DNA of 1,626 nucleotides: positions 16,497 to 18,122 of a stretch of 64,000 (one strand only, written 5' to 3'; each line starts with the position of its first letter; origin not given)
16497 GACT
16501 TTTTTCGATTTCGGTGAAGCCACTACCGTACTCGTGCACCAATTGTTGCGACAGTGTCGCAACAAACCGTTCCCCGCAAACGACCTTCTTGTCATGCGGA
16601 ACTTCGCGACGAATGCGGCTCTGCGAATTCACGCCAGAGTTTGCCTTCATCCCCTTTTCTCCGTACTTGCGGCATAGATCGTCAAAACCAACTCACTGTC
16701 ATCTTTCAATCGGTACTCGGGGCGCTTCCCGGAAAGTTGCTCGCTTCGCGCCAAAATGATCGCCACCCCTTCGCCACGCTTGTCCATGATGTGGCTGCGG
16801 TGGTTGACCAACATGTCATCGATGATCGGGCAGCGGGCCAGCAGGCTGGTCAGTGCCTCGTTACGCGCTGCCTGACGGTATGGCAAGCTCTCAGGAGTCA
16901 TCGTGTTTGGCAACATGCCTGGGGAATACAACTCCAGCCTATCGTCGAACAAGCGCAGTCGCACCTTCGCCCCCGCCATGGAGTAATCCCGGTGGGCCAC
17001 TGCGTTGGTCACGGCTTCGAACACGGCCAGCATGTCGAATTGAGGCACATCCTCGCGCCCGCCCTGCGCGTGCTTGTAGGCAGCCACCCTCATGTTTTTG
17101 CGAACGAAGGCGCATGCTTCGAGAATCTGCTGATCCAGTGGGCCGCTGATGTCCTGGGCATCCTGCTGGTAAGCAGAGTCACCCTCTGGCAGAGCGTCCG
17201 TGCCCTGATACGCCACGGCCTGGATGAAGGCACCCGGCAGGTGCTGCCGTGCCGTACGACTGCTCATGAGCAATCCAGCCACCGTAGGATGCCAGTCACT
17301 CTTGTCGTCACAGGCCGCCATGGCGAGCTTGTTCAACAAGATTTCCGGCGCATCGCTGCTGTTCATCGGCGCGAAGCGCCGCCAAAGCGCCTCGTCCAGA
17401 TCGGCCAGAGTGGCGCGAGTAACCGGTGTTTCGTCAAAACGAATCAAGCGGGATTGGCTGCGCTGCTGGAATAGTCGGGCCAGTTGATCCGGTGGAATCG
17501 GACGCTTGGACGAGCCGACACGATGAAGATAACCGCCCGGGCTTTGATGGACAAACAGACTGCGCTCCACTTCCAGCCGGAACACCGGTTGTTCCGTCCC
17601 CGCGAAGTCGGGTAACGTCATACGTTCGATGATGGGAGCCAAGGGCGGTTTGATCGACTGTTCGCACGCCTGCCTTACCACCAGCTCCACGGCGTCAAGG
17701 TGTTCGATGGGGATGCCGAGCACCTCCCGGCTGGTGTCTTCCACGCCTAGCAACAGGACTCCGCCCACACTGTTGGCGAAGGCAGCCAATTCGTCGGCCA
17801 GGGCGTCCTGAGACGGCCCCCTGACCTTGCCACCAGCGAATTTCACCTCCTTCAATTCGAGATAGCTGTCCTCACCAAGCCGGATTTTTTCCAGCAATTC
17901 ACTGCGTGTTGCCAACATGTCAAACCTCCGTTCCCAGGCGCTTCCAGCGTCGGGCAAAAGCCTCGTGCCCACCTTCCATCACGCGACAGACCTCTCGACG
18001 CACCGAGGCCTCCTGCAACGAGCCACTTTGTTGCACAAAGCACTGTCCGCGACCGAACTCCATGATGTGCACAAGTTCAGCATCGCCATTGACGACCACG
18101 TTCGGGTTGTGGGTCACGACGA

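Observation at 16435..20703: Three-gene insert (Ppl/TrlF-like PHP-SMC ATPase, AlbA_2/HATPase_c_4 protein, DUF1016-N fragment) wedged between the methyltransferase and the DUF499 ATPase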

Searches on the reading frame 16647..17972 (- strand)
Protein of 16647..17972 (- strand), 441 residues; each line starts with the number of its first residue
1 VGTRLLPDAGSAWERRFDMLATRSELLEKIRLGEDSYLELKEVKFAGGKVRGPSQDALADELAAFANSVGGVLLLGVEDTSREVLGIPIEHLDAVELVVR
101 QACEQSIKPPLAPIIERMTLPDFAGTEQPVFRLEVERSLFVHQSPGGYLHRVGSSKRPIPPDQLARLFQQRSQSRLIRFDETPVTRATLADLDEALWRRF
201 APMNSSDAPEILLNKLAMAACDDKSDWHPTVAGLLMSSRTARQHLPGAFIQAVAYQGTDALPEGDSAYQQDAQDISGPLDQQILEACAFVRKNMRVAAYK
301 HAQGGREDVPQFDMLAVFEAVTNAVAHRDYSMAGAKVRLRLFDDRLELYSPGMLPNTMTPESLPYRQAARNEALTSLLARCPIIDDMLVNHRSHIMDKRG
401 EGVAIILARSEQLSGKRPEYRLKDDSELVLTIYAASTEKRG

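Call 3: search_protein_families(library=pfam, proteins=[window:16647-17972:-], max_evalue=0.01)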
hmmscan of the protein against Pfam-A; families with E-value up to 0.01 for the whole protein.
window:16647-17972:- (441 aa): 2 families
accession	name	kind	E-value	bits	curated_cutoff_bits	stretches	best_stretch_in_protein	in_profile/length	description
PF13749.12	HATPase_c_4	-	1.4e-19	70.3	26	1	334-430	1-87/89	Putative ATP-dependent DNA helicase recG C-terminal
PF04326.19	SLFN_AlbA_2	-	1.5e-13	51.8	25.3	1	34-159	1-117/118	Schlafen, AlbA_2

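Call 5: search_protein_families(library=padloc, proteins=[window:16647-17918:-], max_evalue=0.001)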
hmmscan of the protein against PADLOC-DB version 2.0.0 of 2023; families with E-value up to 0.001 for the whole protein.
window:16647-17918:- (423 aa): 3 families
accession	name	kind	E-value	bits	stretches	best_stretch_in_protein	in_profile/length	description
PDLC02394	pAgo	-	7.6e-17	58.3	1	38-405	55-426/1121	-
PDLC02402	Aga_SIR2-PNTD1-PNTD2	-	4.5e-13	46.2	1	192-399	353-546/876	Class I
PDLC02418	Aga_SIR2-Kinase-PNTD1-PNTD2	-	9.8e-07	25.3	1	197-390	216-415/756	Class I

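Call 34: search_solved_structures(query=window:16647-17918:-, max_evalue=0.01)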
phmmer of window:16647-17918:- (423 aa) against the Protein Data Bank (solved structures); distinct sequences matched with E-value up to 0.01: 8.
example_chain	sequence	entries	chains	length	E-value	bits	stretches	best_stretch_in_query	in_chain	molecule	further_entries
3lmm_A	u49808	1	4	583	7.6e-11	44.9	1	30-368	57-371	Uncharacterized protein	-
5yd0_A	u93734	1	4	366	3.1e-05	26.4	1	9-85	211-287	Schlafen 8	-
9nyy_A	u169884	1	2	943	0.0013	21.1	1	10-75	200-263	Protein SLFN14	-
9erd_A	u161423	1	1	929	0.0019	20.5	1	40-89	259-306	Schlafen family member 11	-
7zel_A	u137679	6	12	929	0.0019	20.5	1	40-89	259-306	Schlafen family member 11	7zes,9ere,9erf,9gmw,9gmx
7zep_A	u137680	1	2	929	0.0021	20.3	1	41-89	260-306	Schlafen family member 11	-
9jr9_A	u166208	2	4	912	0.006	18.9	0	10-75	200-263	Protein SLFN14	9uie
7lrc_A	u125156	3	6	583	0.0092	18.3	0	7-89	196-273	Schlafen family member 12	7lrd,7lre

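Call 35: search_solved_structures(query=window:16647-17918:-, max_evalue=0.01, show_alignments=4)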
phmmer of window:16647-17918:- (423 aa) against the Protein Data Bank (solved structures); distinct sequences matched with E-value up to 0.01: 8.
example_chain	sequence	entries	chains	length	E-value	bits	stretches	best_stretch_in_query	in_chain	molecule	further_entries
3lmm_A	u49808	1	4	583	7.6e-11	44.9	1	30-368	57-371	Uncharacterized protein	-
5yd0_A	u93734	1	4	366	3.1e-05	26.4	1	9-85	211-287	Schlafen 8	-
9nyy_A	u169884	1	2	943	0.0013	21.1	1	10-75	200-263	Protein SLFN14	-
9erd_A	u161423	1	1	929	0.0019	20.5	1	40-89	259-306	Schlafen family member 11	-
7zel_A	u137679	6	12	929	0.0019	20.5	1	40-89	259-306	Schlafen family member 11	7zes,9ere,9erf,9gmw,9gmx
7zep_A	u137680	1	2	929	0.0021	20.3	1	41-89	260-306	Schlafen family member 11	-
9jr9_A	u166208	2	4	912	0.006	18.9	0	10-75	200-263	Protein SLFN14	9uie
7lrc_A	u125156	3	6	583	0.0092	18.3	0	7-89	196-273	Schlafen family member 12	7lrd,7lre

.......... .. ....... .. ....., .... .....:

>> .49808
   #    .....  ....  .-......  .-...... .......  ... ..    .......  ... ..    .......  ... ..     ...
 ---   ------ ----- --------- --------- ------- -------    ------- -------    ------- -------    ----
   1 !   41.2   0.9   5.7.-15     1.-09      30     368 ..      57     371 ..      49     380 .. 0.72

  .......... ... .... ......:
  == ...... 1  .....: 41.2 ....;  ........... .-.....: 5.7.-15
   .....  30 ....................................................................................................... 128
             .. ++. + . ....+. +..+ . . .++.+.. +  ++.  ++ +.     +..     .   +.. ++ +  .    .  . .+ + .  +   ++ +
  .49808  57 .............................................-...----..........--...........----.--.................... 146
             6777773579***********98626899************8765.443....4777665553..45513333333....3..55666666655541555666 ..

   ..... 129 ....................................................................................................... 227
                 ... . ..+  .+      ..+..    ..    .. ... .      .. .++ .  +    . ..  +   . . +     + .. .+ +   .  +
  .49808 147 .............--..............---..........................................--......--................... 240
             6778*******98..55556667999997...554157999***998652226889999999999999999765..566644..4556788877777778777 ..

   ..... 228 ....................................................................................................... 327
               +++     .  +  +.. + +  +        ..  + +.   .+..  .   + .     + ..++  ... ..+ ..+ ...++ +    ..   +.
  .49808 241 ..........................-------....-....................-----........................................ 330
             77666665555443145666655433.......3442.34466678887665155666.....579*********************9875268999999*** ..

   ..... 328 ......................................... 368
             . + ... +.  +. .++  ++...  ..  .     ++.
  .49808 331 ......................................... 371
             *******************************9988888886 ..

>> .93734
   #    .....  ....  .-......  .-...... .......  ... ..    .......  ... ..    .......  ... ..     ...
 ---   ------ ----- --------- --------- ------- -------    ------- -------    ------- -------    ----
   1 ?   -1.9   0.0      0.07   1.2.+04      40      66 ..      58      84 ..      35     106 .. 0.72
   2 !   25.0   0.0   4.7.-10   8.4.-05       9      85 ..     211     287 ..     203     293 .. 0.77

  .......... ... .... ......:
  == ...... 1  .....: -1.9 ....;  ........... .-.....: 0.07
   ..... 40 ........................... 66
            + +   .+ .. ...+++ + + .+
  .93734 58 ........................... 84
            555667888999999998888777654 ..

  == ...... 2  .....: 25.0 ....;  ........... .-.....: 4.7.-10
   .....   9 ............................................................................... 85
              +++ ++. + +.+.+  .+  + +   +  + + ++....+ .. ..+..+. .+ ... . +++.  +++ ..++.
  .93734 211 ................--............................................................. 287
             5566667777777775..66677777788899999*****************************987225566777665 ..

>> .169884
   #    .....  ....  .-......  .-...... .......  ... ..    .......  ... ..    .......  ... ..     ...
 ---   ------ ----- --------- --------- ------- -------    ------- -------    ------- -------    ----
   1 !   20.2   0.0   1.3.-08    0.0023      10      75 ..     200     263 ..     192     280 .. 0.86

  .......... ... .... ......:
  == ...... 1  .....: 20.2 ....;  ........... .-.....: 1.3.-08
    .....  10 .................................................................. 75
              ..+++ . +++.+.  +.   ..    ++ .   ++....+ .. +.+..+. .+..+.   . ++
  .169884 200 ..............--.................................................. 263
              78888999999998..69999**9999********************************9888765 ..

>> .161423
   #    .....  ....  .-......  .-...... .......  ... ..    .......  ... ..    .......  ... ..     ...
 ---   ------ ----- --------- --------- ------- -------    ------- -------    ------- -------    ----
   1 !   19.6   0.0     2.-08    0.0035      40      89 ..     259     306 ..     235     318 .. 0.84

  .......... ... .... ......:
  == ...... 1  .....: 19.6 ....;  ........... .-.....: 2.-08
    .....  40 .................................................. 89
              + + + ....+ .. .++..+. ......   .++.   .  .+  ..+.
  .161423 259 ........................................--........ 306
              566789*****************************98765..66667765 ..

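Call 51: search_protein_families(library=ncbifam, proteins=[window:16647-17918:-], max_evalue=0.001)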
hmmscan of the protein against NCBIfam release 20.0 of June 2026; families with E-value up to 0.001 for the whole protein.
window:16647-17918:- (423 aa): 0 families

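Call 57: find_homologous_proteins(query=window:16647-17918:-, max_evalue=1e-20)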
Query window:16647-17918:- (423 aa): 7955 proteins with E <= 1e-20 among 8000 candidates; the best 120 are listed.
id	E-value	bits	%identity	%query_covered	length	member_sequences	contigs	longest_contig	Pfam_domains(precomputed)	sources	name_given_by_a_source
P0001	6.0e-277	936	100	100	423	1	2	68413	PF13749.13,PF04326.20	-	-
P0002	3.2e-274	927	99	100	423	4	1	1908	PF13749.13,PF04326.20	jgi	jgi:predicted HTH transcriptional regulator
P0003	4.9e-243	824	88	100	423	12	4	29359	PF13749.13,PF04326.20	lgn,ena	-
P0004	3.1e-234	795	86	100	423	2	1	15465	PF13749.13,PF04326.20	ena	-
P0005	1.1e-232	790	84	100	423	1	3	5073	PF13749.13,PF04326.20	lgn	-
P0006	3.4e-232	789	84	99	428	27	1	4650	PF13749.13,PF04326.20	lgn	-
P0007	1.4e-229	780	83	100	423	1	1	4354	PF13749.13,PF04326.20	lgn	-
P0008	1.7e-229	780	83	100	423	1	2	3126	PF13749.13,PF04326.20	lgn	-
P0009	2.0e-229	779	84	100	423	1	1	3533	PF13749.13,PF04326.20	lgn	-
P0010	3.4e-229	779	83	100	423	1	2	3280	PF13749.13,PF04326.20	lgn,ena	-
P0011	4.0e-229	778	83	100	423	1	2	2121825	PF13749.13,PF04326.20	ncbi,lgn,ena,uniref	ncbi:MAG: ATP-binding protein [Roseateles sp.]|uniref:ATP-binding protein n=1 Tax=Roseateles sp. Tax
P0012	4.6e-229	778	84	100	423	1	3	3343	PF13749.13,PF04326.20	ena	-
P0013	5.8e-229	778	83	100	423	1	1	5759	PF13749.13,PF04326.20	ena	-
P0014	6.8e-229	778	83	100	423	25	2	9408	PF13749.13,PF04326.20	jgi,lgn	-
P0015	3.0e-228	776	83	100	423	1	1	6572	PF13749.13,PF04326.20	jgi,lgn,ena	-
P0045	4.5e-222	755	81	100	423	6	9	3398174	PF13749.13,PF04326.20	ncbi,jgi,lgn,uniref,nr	ncbi:ATP-binding protein [Methylococcus capsulatus]|jgi:ATP-dependent DNA helicase RecG|uniref:Schla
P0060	1.2e-220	751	80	100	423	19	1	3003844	PF13749.13,PF04326.20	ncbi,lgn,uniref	ncbi:ATP-binding protein [Acidithiobacillus sp. M4-SHS-6]|uniref:ATP-binding protein n=1 Tax=Acidith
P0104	1.5e-213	727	78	99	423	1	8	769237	PF13749.13,PF04326.20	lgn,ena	-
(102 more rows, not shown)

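Call 58: find_encoding_contigs(protein=P0045, flank=9000, max_places=2)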
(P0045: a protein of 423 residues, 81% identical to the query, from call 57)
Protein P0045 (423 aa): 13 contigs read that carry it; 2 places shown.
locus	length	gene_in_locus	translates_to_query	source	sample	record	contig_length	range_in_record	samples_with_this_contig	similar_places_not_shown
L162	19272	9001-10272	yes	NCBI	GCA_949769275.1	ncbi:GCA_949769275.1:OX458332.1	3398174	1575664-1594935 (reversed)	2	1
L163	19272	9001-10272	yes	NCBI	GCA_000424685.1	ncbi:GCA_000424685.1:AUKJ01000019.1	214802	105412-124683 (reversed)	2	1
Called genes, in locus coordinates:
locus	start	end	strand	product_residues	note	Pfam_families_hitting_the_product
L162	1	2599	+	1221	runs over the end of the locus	PF00176:SNF2-rel_dom, PF00270:DEAD, PF04851:ResIII, PF00271:Helicase_C, PF13020:NOV_C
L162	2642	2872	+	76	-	PF04014:MazE_antitoxin, PF15937:PrlF_antitoxin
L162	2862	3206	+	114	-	PF02452:PemK_toxin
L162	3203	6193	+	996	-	PF06634:DUF1156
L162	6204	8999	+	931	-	PF02463:SMC_N (faint), PF13476:AAA_23 (faint), PF13304:AAA_21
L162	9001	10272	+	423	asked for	PF04326:SLFN_AlbA_2, PF13749:HATPase_c_4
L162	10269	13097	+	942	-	PF04465:DUF499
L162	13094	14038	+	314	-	PF01582:TIR, PF08357:SEFIR, PF13676:TIR_2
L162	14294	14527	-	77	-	-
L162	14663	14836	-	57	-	PF19622:DUF6127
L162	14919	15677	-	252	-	PF02498:Bro-N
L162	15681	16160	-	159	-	-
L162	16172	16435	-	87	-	PF12728:HTH_17 (faint)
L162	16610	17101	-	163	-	-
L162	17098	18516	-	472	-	PF00239:Resolvase, PF07508:Recombinase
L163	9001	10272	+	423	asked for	PF04326:SLFN_AlbA_2, PF13749:HATPase_c_4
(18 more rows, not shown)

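Call 59: find_encoding_contigs(protein=P0060, flank=9000, max_places=2)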
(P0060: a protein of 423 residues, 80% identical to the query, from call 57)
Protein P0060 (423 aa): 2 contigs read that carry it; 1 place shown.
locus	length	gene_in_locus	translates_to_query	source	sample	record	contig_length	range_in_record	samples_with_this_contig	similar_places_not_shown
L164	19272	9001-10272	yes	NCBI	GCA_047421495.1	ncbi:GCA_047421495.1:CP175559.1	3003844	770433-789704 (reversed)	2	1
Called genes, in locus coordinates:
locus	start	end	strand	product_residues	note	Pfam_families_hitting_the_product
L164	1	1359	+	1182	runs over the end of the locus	PF00176:SNF2-rel_dom, PF00270:DEAD, PF04851:ResIII, PF00271:Helicase_C, PF13020:NOV_C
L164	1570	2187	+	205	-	PF01936:NYN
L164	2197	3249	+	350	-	-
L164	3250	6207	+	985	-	PF06634:DUF1156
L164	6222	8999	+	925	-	PF02463:SMC_N (faint), PF13476:AAA_23 (faint), PF13304:AAA_21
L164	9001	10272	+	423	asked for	PF04326:SLFN_AlbA_2, PF13749:HATPase_c_4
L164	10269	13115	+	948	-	PF04465:DUF499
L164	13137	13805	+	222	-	-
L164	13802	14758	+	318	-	-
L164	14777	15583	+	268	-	PF00753:Lactamase_B (faint)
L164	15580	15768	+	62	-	-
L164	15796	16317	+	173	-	-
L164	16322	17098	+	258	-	PF18144:SMODS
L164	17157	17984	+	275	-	-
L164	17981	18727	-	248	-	PF07505:DUF5131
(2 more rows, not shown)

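Call 60: find_encoding_contigs(protein=P0104, flank=9000, max_places=2)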
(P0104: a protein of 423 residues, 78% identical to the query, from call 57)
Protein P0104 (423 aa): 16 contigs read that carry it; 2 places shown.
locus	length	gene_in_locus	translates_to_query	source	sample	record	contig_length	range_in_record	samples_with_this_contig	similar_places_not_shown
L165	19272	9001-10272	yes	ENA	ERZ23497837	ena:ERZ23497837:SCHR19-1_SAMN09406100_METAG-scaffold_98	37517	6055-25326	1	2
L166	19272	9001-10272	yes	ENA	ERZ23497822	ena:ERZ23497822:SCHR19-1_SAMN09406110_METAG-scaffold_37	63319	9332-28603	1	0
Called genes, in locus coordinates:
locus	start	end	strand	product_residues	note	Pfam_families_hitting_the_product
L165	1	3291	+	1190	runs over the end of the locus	PF00176:SNF2-rel_dom, PF00270:DEAD, PF04851:ResIII, PF00271:Helicase_C, PF13020:NOV_C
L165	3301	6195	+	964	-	PF06634:DUF1156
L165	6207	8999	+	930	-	PF02463:SMC_N (faint), PF13304:AAA_21 (weak)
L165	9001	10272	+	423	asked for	PF04326:SLFN_AlbA_2, PF13749:HATPase_c_4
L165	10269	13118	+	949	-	PF04465:DUF499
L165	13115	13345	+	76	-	-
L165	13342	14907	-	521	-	PF07916:TraG_N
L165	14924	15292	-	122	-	-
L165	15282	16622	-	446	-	-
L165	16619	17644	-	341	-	PF06834:TraU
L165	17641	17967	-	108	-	PF07511:DUF1525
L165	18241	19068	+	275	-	PF08378:NERD, PF01396:Zn_ribbon_Top1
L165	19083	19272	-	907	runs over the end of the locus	PF11130:TraC_F_IV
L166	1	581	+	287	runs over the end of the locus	-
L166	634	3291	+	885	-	PF00271:Helicase_C, PF13020:NOV_C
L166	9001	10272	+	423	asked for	PF04326:SLFN_AlbA_2, PF13749:HATPase_c_4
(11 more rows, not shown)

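Call 70: find_encoding_contigs(protein=P0003, flank=9000, max_places=2)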
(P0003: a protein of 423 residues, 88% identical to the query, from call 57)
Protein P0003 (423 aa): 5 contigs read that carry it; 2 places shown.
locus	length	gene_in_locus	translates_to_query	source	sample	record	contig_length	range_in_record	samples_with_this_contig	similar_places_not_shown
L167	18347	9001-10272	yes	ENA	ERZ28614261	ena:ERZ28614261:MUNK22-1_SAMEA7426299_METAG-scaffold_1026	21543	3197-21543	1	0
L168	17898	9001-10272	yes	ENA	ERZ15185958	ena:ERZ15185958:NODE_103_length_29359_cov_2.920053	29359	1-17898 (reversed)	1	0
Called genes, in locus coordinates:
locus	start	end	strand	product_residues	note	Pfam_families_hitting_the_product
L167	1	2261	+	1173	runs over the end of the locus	PF00176:SNF2-rel_dom, PF00270:DEAD, PF04851:ResIII, PF00271:Helicase_C, PF13020:NOV_C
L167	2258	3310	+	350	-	-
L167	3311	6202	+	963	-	PF06634:DUF1156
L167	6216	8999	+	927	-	PF02463:SMC_N (faint), PF13304:AAA_21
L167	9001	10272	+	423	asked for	PF04326:SLFN_AlbA_2, PF13749:HATPase_c_4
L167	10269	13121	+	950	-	PF04465:DUF499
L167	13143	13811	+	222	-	-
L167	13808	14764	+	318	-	-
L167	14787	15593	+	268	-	-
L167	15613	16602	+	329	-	PF01582:TIR, PF08357:SEFIR (weak), PF08937:ThsB_TIR (weak), PF13676:TIR_2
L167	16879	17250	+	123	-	PF09686:Plasmid_RAQPRD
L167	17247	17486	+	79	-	PF11660:DUF3262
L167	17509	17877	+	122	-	PF11190:DUF2976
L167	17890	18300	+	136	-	PF11990:DUF3487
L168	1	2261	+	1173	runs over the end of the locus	PF00176:SNF2-rel_dom, PF00270:DEAD, PF04851:ResIII, PF00271:Helicase_C, PF13020:NOV_C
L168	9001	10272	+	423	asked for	PF04326:SLFN_AlbA_2, PF13749:HATPase_c_4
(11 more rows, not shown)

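Call 71: find_encoding_contigs(protein=P0004, flank=9000, max_places=1)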
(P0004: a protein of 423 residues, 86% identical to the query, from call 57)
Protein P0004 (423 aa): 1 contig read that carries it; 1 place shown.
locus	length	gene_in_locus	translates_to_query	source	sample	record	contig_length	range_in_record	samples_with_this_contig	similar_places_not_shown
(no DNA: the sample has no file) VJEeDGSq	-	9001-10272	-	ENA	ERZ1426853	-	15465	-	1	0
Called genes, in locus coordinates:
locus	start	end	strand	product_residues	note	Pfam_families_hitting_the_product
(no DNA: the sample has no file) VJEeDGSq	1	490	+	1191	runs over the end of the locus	PF00176:SNF2-rel_dom, PF00270:DEAD, PF04851:ResIII, PF00271:Helicase_C, PF13020:NOV_C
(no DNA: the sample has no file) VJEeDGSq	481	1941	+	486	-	PF02463:SMC_N, PF11398:DUF2813 (faint), PF13175:AAA_15, PF13476:AAA_23, PF13555:AAA_29 (faint), PF13304:AAA_21, PF13175:AAA_15 (weak)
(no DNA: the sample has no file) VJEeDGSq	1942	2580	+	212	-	-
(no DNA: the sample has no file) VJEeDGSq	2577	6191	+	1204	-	PF06634:DUF1156, PF01797:Y1_Tnp (weak)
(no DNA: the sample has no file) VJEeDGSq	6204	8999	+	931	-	PF02463:SMC_N (faint), PF13304:AAA_21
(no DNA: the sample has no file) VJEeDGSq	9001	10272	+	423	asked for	PF04326:SLFN_AlbA_2, PF13749:HATPase_c_4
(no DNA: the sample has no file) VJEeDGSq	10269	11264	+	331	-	PF04465:DUF499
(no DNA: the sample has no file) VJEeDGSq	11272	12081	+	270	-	?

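Call 83: search_protein_families(library=pfam, proteins=[window:16647-17918:-], max_evalue=10)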
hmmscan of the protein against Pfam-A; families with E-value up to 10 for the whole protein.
window:16647-17918:- (423 aa): 2 families
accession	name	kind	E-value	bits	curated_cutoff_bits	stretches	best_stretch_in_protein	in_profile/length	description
PF13749.12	HATPase_c_4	-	1.3e-19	70.4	26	1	316-412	1-87/89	Putative ATP-dependent DNA helicase recG C-terminal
PF04326.19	SLFN_AlbA_2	-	1.3e-13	51.9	25.3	1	16-141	1-117/118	Schlafen, AlbA_2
